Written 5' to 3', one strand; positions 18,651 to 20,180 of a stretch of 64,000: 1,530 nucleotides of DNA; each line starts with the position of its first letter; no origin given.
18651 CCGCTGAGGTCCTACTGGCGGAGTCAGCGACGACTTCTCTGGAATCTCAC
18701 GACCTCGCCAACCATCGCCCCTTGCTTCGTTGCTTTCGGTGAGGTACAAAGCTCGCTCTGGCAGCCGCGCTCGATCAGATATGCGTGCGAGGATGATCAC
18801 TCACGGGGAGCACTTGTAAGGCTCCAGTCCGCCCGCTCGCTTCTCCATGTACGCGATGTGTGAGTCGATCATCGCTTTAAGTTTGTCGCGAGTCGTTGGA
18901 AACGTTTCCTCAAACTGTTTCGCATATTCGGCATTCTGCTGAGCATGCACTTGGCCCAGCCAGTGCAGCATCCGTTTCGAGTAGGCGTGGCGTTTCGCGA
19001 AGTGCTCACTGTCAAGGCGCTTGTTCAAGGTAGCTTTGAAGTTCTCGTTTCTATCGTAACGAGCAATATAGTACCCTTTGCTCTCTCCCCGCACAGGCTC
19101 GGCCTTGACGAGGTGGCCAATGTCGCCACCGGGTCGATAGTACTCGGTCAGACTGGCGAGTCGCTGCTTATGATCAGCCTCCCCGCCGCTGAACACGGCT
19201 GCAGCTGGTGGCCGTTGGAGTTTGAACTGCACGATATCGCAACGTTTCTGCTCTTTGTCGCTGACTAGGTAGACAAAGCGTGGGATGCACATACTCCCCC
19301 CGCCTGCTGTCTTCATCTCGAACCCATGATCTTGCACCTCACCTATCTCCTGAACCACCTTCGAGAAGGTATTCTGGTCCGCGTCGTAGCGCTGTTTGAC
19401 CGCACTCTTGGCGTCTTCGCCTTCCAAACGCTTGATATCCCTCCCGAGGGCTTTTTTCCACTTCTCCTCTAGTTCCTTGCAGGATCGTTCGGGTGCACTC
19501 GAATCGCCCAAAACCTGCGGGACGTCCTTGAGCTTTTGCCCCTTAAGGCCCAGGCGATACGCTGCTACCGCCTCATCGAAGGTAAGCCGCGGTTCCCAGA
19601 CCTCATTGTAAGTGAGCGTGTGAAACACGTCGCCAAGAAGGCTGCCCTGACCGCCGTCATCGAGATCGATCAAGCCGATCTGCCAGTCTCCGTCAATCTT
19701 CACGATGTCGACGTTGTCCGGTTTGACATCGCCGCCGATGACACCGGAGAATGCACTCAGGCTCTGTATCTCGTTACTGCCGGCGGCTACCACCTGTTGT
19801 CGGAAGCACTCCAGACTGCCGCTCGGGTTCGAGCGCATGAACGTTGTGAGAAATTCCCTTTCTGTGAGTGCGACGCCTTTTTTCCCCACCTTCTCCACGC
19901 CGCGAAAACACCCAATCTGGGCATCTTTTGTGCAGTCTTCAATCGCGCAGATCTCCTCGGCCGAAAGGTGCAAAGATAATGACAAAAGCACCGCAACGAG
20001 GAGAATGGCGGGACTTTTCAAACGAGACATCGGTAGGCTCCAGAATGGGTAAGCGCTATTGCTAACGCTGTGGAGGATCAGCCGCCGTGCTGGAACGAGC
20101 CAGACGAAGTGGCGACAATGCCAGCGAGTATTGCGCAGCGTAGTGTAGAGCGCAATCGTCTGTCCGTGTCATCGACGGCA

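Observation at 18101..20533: Secreted kinase-like gene inserted between two diverged direct copies of the phage holin-like gene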

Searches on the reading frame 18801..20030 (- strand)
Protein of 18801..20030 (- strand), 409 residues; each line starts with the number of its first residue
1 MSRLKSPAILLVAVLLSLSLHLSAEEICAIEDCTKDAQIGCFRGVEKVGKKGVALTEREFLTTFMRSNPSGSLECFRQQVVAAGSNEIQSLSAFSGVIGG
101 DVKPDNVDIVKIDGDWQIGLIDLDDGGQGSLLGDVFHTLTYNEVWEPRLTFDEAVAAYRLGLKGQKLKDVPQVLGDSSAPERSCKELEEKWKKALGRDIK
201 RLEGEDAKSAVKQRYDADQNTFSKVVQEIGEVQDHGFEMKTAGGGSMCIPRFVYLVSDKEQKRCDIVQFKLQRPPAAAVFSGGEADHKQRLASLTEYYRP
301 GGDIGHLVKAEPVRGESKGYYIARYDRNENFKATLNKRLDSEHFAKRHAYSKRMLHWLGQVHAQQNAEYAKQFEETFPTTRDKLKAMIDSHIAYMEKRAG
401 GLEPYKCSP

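Call 5: search_protein_families(library=pfam, proteins=[window:18801-20030:-], max_evalue=1)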
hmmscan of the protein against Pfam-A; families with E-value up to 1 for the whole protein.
window:18801-20030:- (409 aa): 1 family
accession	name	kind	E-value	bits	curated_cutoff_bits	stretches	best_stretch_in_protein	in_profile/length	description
PF01636.29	APH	-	0.0021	18.3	23.2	1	94-158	167-229/239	Phosphotransferase enzyme family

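Call 6: search_protein_families(library=phrogs, proteins=[window:18801-20030:-], max_evalue=0.01)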
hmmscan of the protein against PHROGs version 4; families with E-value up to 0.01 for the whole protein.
window:18801-20030:- (409 aa): 0 families

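Call 7: find_homologous_proteins(query=window:18801-20030:-)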
Query window:18801-20030:- (409 aa): 15 proteins with E <= 0.001 among 8000 candidates.
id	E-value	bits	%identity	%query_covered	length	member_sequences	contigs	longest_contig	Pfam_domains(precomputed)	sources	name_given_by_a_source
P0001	3.4e-264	894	100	95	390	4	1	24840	-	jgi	jgi:hypothetical protein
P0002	7.1e-182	623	70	100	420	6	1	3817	-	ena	-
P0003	6.3e-178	610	74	90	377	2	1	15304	-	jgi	-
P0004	3.7e-134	466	69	75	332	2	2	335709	-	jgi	jgi:hypothetical protein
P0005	3.7e-80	288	41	100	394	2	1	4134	-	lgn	-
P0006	4.7e-79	285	42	97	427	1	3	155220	-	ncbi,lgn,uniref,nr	ncbi:hypothetical protein [Accumulibacter sp.]|uniref:hypothetical protein n=1 Tax=Accumulibacter sp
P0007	6.5e-79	284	41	97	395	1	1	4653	PF01636.30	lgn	-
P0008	1.4e-71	260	44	82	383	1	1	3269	-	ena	-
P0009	1.1e-70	257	39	97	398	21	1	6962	-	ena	-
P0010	1.6e-68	250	39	97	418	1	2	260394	-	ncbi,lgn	-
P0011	4.5e-68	249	42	95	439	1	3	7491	-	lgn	-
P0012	6.9e-67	245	41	98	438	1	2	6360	-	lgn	-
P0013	9.0e-65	238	39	96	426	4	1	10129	-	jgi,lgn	jgi:hypothetical protein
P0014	4.0e-51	193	32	97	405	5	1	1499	-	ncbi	-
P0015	2.8e-32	131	40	56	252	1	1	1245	-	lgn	-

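Call 8: search_solved_structures(query=window:18801-20030:-, max_evalue=10, show_alignments=2)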
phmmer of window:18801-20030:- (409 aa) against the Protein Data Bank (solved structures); distinct sequences matched with E-value up to 10: 1.
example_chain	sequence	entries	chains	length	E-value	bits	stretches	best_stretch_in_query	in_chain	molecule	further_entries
7phg_H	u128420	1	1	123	0.99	11.9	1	351-401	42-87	Heavy ChaIn variable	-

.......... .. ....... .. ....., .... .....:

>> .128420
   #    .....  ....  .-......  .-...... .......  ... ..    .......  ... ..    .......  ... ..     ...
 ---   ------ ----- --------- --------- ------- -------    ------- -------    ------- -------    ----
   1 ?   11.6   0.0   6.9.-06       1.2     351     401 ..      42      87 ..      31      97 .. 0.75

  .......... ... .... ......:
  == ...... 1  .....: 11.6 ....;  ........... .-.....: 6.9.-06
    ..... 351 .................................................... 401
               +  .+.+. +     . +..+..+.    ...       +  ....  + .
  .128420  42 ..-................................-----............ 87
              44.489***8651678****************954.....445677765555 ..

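Call 9: search_protein_families(library=ncbifam, proteins=[window:18801-20030:-], max_evalue=1)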
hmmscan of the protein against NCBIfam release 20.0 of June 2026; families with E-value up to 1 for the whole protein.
window:18801-20030:- (409 aa): 0 families

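Call 11: find_homologous_proteins(query=A1, max_evalue=0.01)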
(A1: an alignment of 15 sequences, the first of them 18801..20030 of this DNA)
Query A1 (15 sequences) (409 aa, profile of the alignment): 18 proteins with E <= 0.01 among 8000 candidates.
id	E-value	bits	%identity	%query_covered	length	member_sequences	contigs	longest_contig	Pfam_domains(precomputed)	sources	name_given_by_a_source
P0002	2.8e-167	575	70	100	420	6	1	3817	-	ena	-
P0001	2.6e-164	565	100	95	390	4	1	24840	-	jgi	jgi:hypothetical protein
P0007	2.2e-162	559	41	97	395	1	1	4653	PF01636.30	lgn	-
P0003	1.3e-161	556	74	90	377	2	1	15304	-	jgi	-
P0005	2.3e-158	546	41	100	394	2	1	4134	-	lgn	-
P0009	4.5e-155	535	39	97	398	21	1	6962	-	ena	-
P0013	3.1e-154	532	39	96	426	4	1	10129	-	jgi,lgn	jgi:hypothetical protein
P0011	3.1e-150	519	42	95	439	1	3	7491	-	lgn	-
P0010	1.1e-148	514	39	97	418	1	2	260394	-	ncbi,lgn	-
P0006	6.2e-142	491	42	97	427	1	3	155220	-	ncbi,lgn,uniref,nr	ncbi:hypothetical protein [Accumulibacter sp.]|uniref:hypothetical protein n=1 Tax=Accumulibacter sp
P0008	9.5e-139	481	44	82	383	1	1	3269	-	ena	-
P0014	1.6e-133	464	32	97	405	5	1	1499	-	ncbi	-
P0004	3.7e-133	463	69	75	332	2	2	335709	-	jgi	jgi:hypothetical protein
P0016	2.3e-101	358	33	87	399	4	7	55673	PF10009.16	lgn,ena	-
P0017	1.5e-97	345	30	96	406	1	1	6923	-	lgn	-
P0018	3.6e-92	328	34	81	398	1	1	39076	-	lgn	-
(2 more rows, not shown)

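Call 13: search_solved_structures(query=A1, max_evalue=10, show_alignments=4)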
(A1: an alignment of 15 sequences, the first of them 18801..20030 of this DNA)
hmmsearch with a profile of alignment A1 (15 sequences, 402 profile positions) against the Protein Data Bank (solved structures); distinct sequences matched with E-value up to 10: 3.
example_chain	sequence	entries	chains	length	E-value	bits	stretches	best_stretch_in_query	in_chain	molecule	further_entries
7o7i_A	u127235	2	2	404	0.18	14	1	32-111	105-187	Homeodomain-interacting protein kinase 3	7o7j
7ncf_A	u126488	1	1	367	0.22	13.7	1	32-111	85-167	Homeodomain-interacting protein kinase 2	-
6p5s_A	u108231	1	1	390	0.24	13.6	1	32-111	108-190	Homeodomain-interacting protein kinase 2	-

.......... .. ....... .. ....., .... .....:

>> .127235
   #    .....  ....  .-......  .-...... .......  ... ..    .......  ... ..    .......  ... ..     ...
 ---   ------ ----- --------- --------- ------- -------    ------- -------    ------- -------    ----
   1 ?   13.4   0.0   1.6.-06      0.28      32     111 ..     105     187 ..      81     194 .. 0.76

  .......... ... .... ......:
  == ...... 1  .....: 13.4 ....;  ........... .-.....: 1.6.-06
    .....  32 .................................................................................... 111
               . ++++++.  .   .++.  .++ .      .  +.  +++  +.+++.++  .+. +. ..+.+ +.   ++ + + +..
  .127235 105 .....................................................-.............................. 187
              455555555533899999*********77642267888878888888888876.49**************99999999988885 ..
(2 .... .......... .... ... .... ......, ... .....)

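Call 16: search_protein_families(library=pfam, alignment_id=A2, max_evalue=1)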
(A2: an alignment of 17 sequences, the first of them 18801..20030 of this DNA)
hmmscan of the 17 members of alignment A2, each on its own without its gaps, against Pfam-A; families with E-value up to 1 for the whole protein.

A. member 1, window:18801-20030:- (409 aa): 1 family
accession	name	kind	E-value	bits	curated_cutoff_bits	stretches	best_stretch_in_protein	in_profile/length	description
PF01636.29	APH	-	0.0021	18.3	23.2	1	94-158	167-229/239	Phosphotransferase enzyme family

B. families by the number of members that match (of 17 scanned): 10 families
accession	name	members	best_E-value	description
PF01636.29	APH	12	1.6e-05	Phosphotransferase enzyme family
PF10009.15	DUF2252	2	2e-05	Uncharacterized protein conserved in bacteria (DUF2252)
PF09893.14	DUF2120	1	0.015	Uncharacterized protein conserved in archaea (DUF2120)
PF10197.14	Cir_N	1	0.016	N-terminal domain of CBF1 interacting co-repressor CIR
PF20345.3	DUF6640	1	0.025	Family of unknown function (DUF6640)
PF20263.4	LYRM2-like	1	0.097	LYR motif-containing protein 2-like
PF07178.16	TraL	1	0.2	TraL protein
PF20881.2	G1_gp67_C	1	0.25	Phage G1 gp67, C-terminal domain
PF08010.17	Phage_30_3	1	0.26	Bacteriophage protein GP30.3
PF04216.18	FdhE_N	1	0.42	FdhE, N-terminal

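Call 20: find_encoding_contigs(protein=P0006, flank=8000, max_places=3)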
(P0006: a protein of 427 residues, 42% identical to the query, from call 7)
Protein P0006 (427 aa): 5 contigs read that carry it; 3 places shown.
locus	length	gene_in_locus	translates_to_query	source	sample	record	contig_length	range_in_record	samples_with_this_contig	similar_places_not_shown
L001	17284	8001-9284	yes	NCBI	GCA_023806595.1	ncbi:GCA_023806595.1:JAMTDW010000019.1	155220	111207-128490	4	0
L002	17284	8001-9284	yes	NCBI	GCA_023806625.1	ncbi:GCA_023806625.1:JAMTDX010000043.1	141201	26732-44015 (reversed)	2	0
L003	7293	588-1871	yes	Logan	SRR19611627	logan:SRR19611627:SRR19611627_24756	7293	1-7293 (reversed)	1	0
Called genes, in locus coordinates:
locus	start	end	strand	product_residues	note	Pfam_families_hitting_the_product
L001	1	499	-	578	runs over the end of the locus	-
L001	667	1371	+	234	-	PF07963:N_methyl (weak)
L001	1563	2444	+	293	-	PF01145:Band_7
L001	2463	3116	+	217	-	-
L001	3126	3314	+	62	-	-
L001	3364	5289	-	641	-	PF26965:MimR_N, PF01590:GAF, PF00158:Sigma54_activat, PF14532:Sigma54_activ_2, PF25601:AAA_lid_14, PF02954:HTH_8, PF13556:HTH_30 (faint)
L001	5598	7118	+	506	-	PF00171:Aldedh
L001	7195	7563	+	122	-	PF05610:DUF779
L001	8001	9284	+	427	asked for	-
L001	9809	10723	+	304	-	-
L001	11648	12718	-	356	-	-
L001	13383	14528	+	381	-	-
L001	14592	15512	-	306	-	PF00126:HTH_1, PF03466:LysR_substrate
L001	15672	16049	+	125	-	PF02041:Auxin_BP, PF00190:Cupin_1 (weak), PF07883:Cupin_2, PF02311:AraC_binding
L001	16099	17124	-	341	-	PF08240:ADH_N, PF00107:ADH_zinc_N, PF13602:ADH_zinc_N_2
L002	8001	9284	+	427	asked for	-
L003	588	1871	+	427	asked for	-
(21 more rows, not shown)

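Call 21: find_encoding_contigs(protein=P0010, flank=8000, max_places=3)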
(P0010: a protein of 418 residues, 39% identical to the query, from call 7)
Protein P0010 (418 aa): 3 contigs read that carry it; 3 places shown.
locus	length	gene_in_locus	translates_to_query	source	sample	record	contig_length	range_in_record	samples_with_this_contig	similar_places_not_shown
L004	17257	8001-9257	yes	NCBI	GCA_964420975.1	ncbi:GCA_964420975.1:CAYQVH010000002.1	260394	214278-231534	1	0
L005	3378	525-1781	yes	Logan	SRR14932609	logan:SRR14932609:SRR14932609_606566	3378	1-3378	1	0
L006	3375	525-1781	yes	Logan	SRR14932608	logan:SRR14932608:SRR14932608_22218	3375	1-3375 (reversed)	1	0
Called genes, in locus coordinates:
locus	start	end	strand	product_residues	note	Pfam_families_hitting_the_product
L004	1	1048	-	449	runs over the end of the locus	PF06123:CreD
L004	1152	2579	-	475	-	PF14827:dCache_3 (weak), PF00512:HisKA, PF02518:HATPase_c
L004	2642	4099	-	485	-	PF00656:Peptidase_C14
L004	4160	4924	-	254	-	PF00142:Fer4_NifH (weak), PF01656:CbiA, PF02374:ArsA_ATPase (weak), PF09140:MipZ (weak), PF10609:ParA (weak), PF13614:AAA_31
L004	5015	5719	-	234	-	PF02230:Abhydrolase_2, PF12146:Hydrolase_4 (faint), PF00561:Abhydrolase_1 (faint), PF03959:FSH1 (weak)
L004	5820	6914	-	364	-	PF00180:Iso_dh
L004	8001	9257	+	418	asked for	-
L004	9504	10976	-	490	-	PF00239:Resolvase, PF07508:Recombinase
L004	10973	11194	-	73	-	-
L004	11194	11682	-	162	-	PF11149:DUF2924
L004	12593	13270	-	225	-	-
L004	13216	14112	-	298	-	PF00082:Peptidase_S8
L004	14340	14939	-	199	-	-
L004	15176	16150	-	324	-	PF20720:nSTAND3 (weak), PF05496:RuvB_N (weak), PF00004:AAA, PF05729:NACHT (faint)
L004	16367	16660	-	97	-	-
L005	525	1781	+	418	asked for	-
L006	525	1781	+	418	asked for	-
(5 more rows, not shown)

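Call 22: predict_structure(alignment_id=A2)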
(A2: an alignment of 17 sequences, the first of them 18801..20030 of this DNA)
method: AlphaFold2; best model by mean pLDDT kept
length: 409 residues; sequences in the alignment: 17
mean_pLDDT: 85.6   pTM: 0.86
mean pLDDT of the five models: 85.6, 84.3, 82.1, 81.9, 81.7
residues with pLDDT >= 90: 242; 70-90: 112; 50-70: 34; < 50: 21
segments of 3 or more residues with pLDDT < 50: 1-5, 15-24, 34-38
pLDDT, mean of each block of 10 residues (from residue 1): 49 48 53 51 87 90 93 92 90 96 87 79 92 97 91 97 93 65 87 92 80 95 95 94 86 93 92 90 84 90 83 94 87 70 88 95 97 96 95 93 82
secondary structure, 60 per line:
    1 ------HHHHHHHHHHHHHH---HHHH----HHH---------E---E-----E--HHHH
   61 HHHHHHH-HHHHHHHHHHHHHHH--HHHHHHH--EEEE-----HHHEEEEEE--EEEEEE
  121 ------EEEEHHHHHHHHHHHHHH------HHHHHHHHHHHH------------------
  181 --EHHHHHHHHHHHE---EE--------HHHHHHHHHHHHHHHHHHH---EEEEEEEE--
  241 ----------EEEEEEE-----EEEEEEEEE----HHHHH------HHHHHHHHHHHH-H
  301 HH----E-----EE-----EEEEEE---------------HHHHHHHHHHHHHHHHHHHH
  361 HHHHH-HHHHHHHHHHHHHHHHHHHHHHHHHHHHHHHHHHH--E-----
elements in order: H7-20 H24-27 H57-67 H69-83 H86-92 E95-98 E107-112 E115-120 E127-130 H131-144 H151-162 H184-194 H209-227 E231-238 E251-257 E263-271 H276-280 H287-298 E320-325 H341-365 H367-401

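Call 24: search_protein_representatives(alignment_id=A1)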
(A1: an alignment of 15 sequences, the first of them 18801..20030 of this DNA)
Query: 15 sequences, 402 profile positions. Proteins with E-value up to 0.001 (for the whole library): 366; up to 1e-10: 172; up to 1e-30: 25. The best 150 are listed.
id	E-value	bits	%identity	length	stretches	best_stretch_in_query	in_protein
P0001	8.3e-165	565.1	-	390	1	21-401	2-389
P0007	7.0e-163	558.7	-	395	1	1-396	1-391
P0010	3.4e-149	513.7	-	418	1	1-400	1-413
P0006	2.0e-142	491.4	-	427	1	1-401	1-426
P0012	1.8e-140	485.0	-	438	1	1-400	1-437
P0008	3.0e-139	480.9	-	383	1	47-401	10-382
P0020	1.4e-108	379.9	-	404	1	12-394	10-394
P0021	2.7e-104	365.8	-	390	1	9-393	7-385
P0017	4.9e-98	345.2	-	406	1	30-394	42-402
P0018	1.1e-92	327.5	-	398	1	15-395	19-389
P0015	1.5e-85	304.1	-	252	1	1-230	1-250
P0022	3.5e-78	279.8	-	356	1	44-394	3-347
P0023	4.9e-76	272.8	-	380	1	35-394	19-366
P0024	3.8e-72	260.0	-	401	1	23-393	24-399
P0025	4.1e-66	240.1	-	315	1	82-389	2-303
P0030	3.1e-34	135.1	-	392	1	7-391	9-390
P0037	4.1e-30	121.5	-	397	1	8-390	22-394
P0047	2.6e-25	105.7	-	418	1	8-393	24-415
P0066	6.0e-21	91.4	-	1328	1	17-370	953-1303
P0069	1.2e-20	90.3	-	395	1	2-393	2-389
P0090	6.2e-18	81.4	-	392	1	7-384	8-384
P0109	6.9e-16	74.7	-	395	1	10-394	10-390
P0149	3.7e-13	65.7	-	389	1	8-388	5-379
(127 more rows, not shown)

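Call 25: search_protein_families(library=pfam, proteins=[P0020, P0024, P0030, P0037, P0047, P0069, P0090, P0109, P0149, P0066], max_evalue=0.01)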
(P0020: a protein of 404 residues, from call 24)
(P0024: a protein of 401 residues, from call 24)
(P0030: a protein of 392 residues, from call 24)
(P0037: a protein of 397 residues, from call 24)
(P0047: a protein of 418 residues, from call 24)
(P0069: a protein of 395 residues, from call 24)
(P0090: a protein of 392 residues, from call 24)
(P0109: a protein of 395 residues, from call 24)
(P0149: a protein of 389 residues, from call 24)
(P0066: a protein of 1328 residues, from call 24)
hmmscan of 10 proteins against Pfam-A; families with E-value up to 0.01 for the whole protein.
P0020 (404 aa): 0 families

P0024 (401 aa): 0 families

P0030 (392 aa): 1 family
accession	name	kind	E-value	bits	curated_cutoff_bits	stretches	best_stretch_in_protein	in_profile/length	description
PF10009.15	DUF2252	-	1.7e-08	34.4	22.3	1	206-361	196-355/392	Uncharacterized protein conserved in bacteria (DUF2252)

P0037 (397 aa): 1 family
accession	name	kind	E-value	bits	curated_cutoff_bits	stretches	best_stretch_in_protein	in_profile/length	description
PF10009.15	DUF2252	-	1.4e-12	47.8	22.3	2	67-142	18-90/392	Uncharacterized protein conserved in bacteria (DUF2252)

P0047 (418 aa): 2 families
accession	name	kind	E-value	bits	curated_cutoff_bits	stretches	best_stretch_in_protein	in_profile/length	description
PF10009.15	DUF2252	-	8.4e-15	55.1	22.3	1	98-310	43-289/392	Uncharacterized protein conserved in bacteria (DUF2252)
PF25661.1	PBCV_P4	-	0.0034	17.5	30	0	133-238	46-147/181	Phycodnaviridae minor capsid protein P4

P0069 (395 aa): 1 family
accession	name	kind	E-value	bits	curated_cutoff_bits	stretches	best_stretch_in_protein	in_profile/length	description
PF10009.15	DUF2252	-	9.2e-12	45.1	22.3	1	77-127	41-90/392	Uncharacterized protein conserved in bacteria (DUF2252)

P0090 (392 aa): 1 family
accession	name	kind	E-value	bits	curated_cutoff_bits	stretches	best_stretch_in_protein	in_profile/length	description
PF10009.15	DUF2252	-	1.4e-07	31.4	22.3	1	169-380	153-374/392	Uncharacterized protein conserved in bacteria (DUF2252)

P0109 (395 aa): 2 families
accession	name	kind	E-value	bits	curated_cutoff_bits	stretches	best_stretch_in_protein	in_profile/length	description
PF10009.15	DUF2252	-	1.3e-05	24.8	22.3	1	80-127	43-91/392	Uncharacterized protein conserved in bacteria (DUF2252)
PF01636.29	APH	-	0.0094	16.2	23.2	0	71-124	164-212/239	Phosphotransferase enzyme family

P0149 (389 aa): 1 family
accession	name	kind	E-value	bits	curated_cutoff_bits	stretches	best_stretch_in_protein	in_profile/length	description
PF10009.15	DUF2252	-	5e-12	46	22.3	1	73-175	39-135/392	Uncharacterized protein conserved in bacteria (DUF2252)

P0066 (1328 aa): 1 family
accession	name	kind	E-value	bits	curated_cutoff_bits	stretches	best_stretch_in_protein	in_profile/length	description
PF10009.15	DUF2252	-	8.4e-13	48.6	22.3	2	988-1072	17-95/392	Uncharacterized protein conserved in bacteria (DUF2252)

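Call 36: find_encoding_contigs(protein=P0004, flank=10000, max_places=2)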
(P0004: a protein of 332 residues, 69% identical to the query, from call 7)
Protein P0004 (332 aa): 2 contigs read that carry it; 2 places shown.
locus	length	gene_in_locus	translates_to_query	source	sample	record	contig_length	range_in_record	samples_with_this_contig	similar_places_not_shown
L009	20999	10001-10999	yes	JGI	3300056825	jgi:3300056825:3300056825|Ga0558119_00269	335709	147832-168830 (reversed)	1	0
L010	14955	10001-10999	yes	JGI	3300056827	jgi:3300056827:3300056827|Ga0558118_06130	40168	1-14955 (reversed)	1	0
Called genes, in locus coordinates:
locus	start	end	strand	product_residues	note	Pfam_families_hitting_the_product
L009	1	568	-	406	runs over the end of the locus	PF01548:DEDD_Tnp_IS110, PF02371:Transposase_20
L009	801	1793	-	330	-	PF01420:Methylase_S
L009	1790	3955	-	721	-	PF12161:HsdM_N, PF02384:N6_Mtase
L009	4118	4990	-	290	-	-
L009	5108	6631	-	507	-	PF00004:AAA (faint), PF13676:TIR_2 (weak)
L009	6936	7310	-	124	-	-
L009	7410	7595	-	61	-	PF19622:DUF6127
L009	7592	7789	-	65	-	-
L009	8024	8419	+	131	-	-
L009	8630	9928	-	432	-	PF00665:rve (weak)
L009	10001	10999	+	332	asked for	-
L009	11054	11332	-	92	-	PF19622:DUF6127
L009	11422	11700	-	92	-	PF10983:DUF2793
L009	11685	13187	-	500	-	-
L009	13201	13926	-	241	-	-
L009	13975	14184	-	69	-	-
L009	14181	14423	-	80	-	-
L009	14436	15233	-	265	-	PF09931:Phage_phiJL001_Gp84_N (weak), PF09356:Phage_BR0599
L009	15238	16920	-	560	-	-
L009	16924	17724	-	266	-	-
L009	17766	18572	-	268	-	-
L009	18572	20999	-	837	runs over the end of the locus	-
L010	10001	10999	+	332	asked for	-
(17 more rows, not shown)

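Call 37: find_encoding_contigs(protein=P0003, flank=10000, max_places=2)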
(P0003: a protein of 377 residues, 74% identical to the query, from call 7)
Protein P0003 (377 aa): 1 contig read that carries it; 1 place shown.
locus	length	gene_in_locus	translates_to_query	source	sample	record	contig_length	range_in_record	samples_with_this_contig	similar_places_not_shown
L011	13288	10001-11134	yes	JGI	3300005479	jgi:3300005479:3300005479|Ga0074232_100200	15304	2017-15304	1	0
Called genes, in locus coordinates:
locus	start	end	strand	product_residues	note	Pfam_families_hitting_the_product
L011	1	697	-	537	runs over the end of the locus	PF03050:DDE_Tnp_IS66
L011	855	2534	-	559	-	PF01609:DDE_Tnp_1 (faint)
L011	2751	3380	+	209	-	PF09865:DUF2092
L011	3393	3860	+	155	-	-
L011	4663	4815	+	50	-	-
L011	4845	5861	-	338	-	PF13276:HTH_21, PF00665:rve, PF24764:rva_4 (weak), PF13683:rve_3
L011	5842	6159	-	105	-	PF01527:HTH_Tnp_1 (weak)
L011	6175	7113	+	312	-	PF07508:Recombinase, PF13408:Zn_ribbon_recom (faint)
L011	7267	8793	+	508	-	PF00665:rve, PF22483:Mu-transpos_C_2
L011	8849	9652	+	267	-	PF01695:IstB_IS21, PF00308:Bac_DnaA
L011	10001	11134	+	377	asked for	-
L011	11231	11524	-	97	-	PF19622:DUF6127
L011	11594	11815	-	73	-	-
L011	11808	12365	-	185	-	-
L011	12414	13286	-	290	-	?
